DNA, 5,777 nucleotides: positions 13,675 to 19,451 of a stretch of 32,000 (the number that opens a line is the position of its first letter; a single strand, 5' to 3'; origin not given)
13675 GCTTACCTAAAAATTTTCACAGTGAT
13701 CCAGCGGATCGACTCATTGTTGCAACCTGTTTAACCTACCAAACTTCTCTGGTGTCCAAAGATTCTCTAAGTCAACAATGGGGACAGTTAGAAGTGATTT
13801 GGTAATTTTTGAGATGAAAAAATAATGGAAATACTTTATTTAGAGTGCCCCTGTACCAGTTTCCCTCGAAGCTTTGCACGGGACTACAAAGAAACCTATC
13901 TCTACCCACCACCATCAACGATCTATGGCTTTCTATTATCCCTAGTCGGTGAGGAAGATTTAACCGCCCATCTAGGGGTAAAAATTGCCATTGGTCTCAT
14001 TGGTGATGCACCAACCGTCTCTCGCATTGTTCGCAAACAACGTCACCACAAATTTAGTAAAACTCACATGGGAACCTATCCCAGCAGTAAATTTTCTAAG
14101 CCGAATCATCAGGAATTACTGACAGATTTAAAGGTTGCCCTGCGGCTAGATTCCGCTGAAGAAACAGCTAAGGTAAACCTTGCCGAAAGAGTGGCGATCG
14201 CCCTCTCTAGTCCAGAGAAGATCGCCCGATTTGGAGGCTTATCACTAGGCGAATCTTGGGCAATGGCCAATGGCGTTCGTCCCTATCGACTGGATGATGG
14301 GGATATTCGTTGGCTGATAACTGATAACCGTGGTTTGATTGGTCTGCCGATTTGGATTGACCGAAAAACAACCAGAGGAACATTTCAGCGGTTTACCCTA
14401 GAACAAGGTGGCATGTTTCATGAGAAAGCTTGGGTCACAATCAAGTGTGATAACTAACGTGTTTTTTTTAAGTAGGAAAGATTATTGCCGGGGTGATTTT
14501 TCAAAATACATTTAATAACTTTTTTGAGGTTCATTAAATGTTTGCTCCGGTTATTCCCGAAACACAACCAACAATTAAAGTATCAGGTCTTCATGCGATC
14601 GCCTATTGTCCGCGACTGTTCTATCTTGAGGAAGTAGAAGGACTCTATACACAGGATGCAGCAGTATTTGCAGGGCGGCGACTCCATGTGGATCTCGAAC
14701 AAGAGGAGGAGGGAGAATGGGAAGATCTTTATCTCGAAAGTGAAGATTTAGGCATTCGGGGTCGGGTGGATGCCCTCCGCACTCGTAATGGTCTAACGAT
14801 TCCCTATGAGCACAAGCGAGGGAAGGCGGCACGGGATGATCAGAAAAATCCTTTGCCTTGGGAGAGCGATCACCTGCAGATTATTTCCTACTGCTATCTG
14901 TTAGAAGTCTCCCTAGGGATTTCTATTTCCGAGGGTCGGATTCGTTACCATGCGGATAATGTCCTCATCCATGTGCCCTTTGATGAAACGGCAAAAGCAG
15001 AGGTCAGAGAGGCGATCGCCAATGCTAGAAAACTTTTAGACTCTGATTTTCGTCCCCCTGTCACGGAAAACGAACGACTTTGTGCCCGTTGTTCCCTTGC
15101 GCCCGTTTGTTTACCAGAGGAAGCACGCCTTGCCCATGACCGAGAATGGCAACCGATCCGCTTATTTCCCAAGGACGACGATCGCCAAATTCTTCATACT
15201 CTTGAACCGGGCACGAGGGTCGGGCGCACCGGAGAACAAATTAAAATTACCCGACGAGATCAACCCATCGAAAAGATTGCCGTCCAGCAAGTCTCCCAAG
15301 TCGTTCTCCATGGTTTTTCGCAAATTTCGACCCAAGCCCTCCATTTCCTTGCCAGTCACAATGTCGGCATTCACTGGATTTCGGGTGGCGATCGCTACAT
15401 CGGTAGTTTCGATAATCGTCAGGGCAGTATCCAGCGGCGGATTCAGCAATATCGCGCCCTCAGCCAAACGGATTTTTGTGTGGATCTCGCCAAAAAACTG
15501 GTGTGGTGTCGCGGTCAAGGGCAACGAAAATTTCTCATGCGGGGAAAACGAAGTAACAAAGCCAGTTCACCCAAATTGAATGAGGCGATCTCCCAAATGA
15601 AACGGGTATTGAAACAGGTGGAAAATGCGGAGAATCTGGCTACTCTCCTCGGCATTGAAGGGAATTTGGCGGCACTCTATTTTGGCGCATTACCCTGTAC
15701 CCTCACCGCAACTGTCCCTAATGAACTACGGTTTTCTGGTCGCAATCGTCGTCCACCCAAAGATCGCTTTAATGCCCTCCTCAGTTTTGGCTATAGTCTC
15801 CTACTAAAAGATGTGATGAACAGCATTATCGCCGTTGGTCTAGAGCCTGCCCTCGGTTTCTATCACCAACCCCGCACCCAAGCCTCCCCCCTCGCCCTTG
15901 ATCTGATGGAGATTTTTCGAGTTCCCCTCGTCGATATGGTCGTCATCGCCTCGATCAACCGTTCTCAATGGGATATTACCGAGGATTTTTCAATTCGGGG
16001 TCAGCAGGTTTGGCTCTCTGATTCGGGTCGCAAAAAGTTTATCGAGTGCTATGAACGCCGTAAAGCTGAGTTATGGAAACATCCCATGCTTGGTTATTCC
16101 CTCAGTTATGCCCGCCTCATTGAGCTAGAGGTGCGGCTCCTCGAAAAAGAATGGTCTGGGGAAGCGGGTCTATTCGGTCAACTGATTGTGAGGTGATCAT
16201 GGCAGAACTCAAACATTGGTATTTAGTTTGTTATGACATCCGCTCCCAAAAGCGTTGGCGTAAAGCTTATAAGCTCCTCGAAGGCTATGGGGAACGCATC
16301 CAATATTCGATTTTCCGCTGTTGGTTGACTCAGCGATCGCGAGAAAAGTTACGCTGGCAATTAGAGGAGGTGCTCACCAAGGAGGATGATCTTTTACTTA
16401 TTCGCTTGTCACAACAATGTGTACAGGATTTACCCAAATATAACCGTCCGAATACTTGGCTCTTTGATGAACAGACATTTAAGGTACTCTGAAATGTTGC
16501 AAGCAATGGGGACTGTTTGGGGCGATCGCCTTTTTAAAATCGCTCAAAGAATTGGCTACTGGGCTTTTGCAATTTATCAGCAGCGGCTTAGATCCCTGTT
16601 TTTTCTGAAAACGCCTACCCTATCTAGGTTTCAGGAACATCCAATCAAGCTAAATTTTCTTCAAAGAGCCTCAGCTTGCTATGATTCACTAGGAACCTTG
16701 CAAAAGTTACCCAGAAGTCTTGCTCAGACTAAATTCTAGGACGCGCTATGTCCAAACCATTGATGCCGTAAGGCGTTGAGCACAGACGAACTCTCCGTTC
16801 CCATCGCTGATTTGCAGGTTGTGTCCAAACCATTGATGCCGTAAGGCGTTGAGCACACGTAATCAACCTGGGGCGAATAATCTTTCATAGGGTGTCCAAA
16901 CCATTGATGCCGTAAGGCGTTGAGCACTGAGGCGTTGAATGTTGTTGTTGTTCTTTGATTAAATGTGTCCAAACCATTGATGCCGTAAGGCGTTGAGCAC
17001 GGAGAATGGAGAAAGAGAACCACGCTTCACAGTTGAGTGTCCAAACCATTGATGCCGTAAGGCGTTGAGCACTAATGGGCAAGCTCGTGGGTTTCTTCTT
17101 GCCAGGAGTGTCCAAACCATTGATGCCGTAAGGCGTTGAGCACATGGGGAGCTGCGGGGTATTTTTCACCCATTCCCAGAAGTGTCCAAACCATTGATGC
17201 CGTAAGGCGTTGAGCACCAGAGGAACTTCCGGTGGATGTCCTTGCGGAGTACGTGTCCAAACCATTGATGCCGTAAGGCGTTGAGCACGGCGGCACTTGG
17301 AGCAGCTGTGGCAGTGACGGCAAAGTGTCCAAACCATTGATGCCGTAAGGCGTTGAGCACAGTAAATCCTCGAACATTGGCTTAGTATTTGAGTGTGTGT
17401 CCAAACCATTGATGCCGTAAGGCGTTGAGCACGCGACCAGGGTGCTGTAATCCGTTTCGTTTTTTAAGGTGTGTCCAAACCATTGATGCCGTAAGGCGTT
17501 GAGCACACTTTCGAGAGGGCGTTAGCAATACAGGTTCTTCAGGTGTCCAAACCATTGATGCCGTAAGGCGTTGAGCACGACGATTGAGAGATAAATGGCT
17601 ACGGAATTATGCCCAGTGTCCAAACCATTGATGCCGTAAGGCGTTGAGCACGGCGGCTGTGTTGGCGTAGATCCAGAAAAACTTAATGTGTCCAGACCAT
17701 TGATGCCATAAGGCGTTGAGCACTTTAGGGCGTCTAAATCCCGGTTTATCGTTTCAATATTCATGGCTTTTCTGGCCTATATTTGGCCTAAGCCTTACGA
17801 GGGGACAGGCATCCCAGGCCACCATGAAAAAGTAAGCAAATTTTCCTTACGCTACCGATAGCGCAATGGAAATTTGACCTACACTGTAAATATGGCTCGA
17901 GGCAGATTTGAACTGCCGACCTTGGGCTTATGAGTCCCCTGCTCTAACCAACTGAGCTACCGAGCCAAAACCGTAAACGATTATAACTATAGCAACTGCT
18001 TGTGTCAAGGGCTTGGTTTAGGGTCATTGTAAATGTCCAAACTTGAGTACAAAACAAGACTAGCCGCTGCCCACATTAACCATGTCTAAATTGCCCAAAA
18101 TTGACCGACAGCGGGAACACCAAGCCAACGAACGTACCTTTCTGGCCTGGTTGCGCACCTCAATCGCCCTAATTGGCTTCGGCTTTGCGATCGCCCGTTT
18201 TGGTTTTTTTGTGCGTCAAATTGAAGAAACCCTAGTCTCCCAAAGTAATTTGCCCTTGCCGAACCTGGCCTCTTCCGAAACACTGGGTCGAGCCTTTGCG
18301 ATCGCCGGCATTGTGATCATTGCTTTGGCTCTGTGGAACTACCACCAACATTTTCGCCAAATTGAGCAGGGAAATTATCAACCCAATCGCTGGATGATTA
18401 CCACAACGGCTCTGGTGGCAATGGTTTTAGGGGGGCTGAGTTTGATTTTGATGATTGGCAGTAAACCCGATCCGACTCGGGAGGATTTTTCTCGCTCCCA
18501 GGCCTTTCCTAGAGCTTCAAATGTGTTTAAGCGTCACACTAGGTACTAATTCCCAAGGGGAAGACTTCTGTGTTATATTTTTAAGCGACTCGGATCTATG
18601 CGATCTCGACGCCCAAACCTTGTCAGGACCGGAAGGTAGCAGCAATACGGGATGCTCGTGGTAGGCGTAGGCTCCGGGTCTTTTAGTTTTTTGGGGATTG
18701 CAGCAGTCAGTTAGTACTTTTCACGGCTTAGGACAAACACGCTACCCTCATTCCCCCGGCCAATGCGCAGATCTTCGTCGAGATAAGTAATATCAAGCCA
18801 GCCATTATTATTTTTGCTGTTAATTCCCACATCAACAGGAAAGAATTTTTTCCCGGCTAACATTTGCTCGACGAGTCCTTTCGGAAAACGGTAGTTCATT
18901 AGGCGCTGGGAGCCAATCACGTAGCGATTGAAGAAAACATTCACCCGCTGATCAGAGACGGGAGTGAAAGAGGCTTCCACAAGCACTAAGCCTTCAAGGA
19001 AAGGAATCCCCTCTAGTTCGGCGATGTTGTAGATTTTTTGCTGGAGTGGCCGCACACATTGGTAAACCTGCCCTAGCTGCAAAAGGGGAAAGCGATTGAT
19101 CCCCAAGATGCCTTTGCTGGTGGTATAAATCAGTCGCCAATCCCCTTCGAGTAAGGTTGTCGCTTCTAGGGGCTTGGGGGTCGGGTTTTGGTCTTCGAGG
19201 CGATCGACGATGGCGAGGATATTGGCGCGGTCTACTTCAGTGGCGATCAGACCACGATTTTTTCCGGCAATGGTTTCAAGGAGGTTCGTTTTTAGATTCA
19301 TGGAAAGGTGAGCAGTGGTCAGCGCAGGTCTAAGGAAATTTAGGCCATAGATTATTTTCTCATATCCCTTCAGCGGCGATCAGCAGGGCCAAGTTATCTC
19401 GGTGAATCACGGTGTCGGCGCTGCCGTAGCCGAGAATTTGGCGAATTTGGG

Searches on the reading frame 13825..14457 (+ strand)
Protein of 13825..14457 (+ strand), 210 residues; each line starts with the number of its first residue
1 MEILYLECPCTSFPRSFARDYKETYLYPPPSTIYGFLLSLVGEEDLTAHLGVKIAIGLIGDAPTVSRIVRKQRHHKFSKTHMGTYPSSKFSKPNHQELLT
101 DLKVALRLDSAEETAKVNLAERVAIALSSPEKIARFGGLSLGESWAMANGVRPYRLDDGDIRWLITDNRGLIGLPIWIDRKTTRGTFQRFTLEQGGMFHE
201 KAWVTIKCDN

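Call 3: search_protein_families(library=pfam, proteins=[window:13825-14457:+], max_evalue=0.01)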
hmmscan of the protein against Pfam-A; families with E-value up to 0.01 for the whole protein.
window:13825-14457:+ (210 aa): 1 family
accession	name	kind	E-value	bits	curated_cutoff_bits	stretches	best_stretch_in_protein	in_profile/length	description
PF09704.15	Cas_Cas5d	-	8.5e-05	23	23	1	4-82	4-83/217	CRISPR-associated protein (Cas_Cas5)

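Call 4: search_protein_families(library=ncbifam, proteins=[window:13825-14457:+], max_evalue=0.01)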
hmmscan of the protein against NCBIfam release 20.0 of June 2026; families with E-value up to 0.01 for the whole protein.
window:13825-14457:+ (210 aa): 3 families
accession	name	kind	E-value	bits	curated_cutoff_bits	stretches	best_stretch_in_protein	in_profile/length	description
TIGR02586.1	cas5_cmx5_devS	exception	8.1e-31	107.1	111.5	1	3-186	2-182/183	type I-MYXAN CRISPR-associated protein Cas5/Cmx5/DevS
TIGR02593.1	CRISPR_cas5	subfamily_domain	1.4e-06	28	17.8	1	4-42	4-42/43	CRISPR-associated protein Cas5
TIGR01895.1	cas_Cas5t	exception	1.3e-05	24.9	96.7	1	16-112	18-105/217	type I-B CRISPR-associated protein Cas5b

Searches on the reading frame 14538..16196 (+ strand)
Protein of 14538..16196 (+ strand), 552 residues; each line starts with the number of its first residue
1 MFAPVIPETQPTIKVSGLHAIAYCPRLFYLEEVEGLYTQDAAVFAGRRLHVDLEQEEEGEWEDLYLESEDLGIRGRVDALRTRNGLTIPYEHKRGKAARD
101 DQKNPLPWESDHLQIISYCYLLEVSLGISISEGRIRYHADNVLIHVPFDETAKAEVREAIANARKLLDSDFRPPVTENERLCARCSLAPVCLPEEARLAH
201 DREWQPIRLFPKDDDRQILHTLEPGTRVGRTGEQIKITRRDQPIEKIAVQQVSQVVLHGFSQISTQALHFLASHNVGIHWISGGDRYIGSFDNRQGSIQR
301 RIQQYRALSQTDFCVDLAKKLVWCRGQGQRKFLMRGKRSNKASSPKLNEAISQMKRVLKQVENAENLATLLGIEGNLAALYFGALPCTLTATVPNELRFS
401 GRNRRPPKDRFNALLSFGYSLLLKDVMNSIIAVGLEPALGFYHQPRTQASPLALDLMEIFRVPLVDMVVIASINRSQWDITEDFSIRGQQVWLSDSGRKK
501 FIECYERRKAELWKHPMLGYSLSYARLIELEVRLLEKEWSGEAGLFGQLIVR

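Call 3: search_protein_families(library=pfam, proteins=[window:14538-16196:+], max_evalue=0.01)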
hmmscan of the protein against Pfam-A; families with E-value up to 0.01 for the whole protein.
window:14538-16196:+ (552 aa): 3 families
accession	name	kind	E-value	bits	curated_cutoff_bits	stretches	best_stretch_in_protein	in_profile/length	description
PF01867.21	Cas_Cas1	-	5.1e-89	298.6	22.3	1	220-506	2-282/283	CRISPR associated protein Cas1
PF01930.23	Cas_Cas4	-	1.2e-20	74.6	22.7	1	18-192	5-159/160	Domain of unknown function DUF83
PF12705.13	PDDEXK_1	-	1.6e-08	35.2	22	1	55-191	105-246/247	PD-(D/E)XK nuclease superfamily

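Call 4: search_protein_families(library=ncbifam, proteins=[window:14538-16196:+], max_evalue=0.01)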
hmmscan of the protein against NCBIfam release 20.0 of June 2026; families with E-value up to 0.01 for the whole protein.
window:14538-16196:+ (552 aa): 10 families
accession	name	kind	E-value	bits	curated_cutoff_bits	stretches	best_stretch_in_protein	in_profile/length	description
TIGR03983.1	cas1_MYXAN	equivalog_domain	2.1e-193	641.9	358.05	1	206-552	1-347/347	type I-MYXAN CRISPR-associated endonuclease Cas1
NF049935.1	cas4g_cas1g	exception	3.3e-139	464.9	560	1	13-551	2-545/546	CRISPR-associated endonuclease Cas4g/Cas1g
TIGR00287.1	cas1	equivalog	1.7e-84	283.7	71.7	1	219-543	2-323/327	CRISPR-associated endonuclease Cas1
TIGR03640.1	cas1_DVULG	exception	1.9e-68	231.1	385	1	220-541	7-330/340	type I-C CRISPR-associated endonuclease Cas1c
TIGR04093.1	cas1_CYANO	exception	3.7e-65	220.1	385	1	225-551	9-333/334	type I-D CRISPR-associated endonuclease Cas1d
TIGR03641.1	cas1_HMARI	exception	8.6e-49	166.6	304.1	1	227-538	10-310/324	type I-B CRISPR-associated endonuclease Cas1b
TIGR00372.1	cas4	equivalog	1.9e-24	86.5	65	1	14-193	2-180/180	CRISPR-associated protein Cas4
TIGR04329.1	cas1_PREFRAN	exception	2e-24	86.3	300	1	243-505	35-281/317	type V CRISPR-associated endonuclease Cas1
TIGR03639.1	cas1_NMENI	exception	8.5e-16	58.1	120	1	234-474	18-233/278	type II CRISPR-associated endonuclease Cas1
TIGR03638.1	cas1_ECOLI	exception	3.6e-10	39.5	215.6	2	364-462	127-221/269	type I-E CRISPR-associated endonuclease Cas1e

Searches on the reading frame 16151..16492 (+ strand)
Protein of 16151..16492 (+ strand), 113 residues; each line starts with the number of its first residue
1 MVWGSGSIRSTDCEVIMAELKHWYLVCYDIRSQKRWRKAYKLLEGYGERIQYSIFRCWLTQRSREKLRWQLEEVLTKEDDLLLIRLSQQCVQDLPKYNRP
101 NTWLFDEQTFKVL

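Call 3: search_protein_families(library=pfam, proteins=[window:16151-16492:+], max_evalue=0.01)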
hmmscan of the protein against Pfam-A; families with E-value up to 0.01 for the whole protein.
window:16151-16492:+ (113 aa): 1 family
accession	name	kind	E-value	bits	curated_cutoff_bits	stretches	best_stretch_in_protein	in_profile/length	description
PF09827.14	CRISPR_Cas2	-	9.6e-21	74.2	23.8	1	23-92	2-72/74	CRISPR associated protein Cas2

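Call 4: search_protein_families(library=ncbifam, proteins=[window:16151-16492:+], max_evalue=0.01)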
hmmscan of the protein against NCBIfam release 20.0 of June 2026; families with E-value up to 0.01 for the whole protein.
window:16151-16492:+ (113 aa): 1 family
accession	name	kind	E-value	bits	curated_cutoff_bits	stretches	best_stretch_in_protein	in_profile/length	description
TIGR01573.1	cas2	equivalog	1.5e-14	54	24.5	1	24-95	3-79/96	CRISPR-associated endonuclease Cas2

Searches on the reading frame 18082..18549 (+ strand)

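Call 76: search_protein_families(library=pfam, proteins=[window:18082-18549:+], max_evalue=0.001)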
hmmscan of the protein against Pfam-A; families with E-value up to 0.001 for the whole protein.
window:18082-18549:+ (155 aa): 2 families
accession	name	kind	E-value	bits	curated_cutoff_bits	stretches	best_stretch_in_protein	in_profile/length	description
PF02656.20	DUF202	-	1e-20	74.4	23.4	1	11-92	1-67/68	Domain of unknown function (DUF202)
PF12794.12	MscS_TM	-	0.00099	18.5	28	0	60-125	147-214/339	Mechanosensitive ion channel inner membrane domain 1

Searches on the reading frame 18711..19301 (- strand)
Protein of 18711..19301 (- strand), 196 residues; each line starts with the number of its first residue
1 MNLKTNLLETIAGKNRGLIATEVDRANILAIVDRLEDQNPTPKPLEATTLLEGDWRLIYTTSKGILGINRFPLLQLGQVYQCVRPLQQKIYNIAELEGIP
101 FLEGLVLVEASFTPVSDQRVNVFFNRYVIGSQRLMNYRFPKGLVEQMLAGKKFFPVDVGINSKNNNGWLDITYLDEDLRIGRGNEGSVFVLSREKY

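Call 76: search_protein_families(library=pfam, proteins=[window:18711-19301:-], max_evalue=0.001)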
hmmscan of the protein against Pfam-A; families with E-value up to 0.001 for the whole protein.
window:18711-19301:- (196 aa): 1 family
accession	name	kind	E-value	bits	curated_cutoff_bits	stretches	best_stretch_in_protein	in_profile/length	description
PF04755.18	PAP_fibrillin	-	1.2e-59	202.1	22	1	2-192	2-198/198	PAP_fibrillin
